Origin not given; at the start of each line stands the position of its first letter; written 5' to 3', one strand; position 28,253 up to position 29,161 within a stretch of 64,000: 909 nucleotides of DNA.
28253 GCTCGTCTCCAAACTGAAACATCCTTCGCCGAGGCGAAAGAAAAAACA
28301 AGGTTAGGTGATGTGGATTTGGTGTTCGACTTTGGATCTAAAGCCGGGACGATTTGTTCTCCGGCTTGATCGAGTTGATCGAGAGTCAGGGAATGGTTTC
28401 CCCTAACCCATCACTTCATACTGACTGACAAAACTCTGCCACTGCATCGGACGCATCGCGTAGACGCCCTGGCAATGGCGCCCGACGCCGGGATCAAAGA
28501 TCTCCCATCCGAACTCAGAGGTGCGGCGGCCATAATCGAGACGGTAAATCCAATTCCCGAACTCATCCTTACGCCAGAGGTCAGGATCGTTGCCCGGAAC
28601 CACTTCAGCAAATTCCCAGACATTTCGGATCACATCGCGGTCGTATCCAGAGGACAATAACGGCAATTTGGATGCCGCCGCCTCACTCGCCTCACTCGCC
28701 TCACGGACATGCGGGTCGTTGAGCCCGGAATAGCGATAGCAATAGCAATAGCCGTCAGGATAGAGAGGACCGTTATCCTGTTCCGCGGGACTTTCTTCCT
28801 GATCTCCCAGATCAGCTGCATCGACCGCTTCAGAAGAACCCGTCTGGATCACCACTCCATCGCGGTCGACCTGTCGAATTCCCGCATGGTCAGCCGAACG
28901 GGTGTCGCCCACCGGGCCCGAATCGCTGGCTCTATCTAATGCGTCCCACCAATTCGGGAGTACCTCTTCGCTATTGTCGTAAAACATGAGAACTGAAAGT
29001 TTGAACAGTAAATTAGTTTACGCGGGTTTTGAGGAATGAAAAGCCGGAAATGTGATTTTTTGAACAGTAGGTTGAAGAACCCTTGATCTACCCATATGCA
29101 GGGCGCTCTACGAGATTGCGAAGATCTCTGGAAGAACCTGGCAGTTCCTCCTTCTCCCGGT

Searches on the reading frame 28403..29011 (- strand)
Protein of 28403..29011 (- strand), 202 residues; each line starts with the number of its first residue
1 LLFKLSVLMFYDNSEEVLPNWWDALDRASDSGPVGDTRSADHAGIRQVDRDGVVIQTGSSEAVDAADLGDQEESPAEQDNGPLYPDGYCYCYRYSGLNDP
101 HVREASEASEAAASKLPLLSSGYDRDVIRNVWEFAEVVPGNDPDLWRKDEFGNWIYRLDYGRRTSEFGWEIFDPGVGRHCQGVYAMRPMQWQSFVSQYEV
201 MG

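Call 29: search_protein_families(library=pfam, proteins=[window:28403-29011:-], max_evalue=1)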
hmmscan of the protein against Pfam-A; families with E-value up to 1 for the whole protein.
window:28403-29011:- (202 aa): 0 families

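Call 68: search_protein_families(library=ncbifam, proteins=[window:28403-29011:-], max_evalue=1)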
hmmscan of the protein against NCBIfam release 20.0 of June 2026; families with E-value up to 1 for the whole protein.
window:28403-29011:- (202 aa): 0 families

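Call 103: search_protein_representatives(protein=window:28406-29011:-)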
Query: 202 residues. Proteins with E-value up to 0.001 (for the whole library): 475; up to 1e-10: 51; up to 1e-30: 14. The best 150 are listed.
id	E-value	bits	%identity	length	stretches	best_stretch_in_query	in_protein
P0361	8.7e-42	159.8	64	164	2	102-201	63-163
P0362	1.3e-41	159.2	49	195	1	9-201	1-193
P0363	1.8e-41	158.8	52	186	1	13-202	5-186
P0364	3.5e-37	144.8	65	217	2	124-202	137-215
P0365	9.2e-37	143.4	50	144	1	68-200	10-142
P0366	6.4e-36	140.6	64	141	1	95-198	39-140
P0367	9.0e-36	140.1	60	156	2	120-201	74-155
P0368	5.8e-35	137.5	68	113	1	120-200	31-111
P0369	6.6e-34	134.0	68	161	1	114-200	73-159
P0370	2.8e-33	132.0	68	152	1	117-200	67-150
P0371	4.2e-33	131.4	60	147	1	108-200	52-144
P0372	4.5e-32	128.1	50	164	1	71-200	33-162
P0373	2.9e-31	125.4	66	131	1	119-198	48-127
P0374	6.5e-31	124.2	61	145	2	120-199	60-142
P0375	3.8e-30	121.8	62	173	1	119-198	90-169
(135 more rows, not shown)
